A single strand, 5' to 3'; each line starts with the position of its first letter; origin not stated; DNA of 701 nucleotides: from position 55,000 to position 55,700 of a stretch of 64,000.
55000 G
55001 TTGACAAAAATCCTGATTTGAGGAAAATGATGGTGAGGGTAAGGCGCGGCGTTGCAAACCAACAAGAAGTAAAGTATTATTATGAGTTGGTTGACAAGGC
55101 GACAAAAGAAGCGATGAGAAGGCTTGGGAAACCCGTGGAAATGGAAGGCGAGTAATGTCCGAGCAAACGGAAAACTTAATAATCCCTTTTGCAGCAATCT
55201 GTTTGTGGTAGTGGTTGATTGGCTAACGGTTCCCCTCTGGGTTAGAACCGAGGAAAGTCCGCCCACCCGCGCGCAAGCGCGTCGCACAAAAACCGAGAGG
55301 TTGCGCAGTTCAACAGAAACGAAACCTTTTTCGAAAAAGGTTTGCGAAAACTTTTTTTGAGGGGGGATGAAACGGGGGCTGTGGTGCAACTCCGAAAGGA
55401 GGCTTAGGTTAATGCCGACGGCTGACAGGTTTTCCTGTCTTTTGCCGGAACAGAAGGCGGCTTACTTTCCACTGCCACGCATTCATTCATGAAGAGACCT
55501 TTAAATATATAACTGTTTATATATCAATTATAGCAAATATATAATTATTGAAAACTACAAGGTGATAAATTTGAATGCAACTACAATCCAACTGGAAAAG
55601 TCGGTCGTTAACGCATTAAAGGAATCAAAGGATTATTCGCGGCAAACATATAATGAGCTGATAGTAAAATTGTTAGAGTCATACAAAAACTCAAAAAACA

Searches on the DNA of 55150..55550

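Call 18: search_rna_families(source=window, start=55150, end=55550, threshold=gathering, show_alignments=1)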
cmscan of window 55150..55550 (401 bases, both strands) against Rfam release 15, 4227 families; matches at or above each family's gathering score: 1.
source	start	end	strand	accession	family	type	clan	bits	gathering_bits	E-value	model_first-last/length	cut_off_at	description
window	55207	55476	+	RF00373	RNaseP_arch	Gene; ribozyme;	CL00002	108.6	84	1.2e-31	1-288/288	no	Archaeal RNase P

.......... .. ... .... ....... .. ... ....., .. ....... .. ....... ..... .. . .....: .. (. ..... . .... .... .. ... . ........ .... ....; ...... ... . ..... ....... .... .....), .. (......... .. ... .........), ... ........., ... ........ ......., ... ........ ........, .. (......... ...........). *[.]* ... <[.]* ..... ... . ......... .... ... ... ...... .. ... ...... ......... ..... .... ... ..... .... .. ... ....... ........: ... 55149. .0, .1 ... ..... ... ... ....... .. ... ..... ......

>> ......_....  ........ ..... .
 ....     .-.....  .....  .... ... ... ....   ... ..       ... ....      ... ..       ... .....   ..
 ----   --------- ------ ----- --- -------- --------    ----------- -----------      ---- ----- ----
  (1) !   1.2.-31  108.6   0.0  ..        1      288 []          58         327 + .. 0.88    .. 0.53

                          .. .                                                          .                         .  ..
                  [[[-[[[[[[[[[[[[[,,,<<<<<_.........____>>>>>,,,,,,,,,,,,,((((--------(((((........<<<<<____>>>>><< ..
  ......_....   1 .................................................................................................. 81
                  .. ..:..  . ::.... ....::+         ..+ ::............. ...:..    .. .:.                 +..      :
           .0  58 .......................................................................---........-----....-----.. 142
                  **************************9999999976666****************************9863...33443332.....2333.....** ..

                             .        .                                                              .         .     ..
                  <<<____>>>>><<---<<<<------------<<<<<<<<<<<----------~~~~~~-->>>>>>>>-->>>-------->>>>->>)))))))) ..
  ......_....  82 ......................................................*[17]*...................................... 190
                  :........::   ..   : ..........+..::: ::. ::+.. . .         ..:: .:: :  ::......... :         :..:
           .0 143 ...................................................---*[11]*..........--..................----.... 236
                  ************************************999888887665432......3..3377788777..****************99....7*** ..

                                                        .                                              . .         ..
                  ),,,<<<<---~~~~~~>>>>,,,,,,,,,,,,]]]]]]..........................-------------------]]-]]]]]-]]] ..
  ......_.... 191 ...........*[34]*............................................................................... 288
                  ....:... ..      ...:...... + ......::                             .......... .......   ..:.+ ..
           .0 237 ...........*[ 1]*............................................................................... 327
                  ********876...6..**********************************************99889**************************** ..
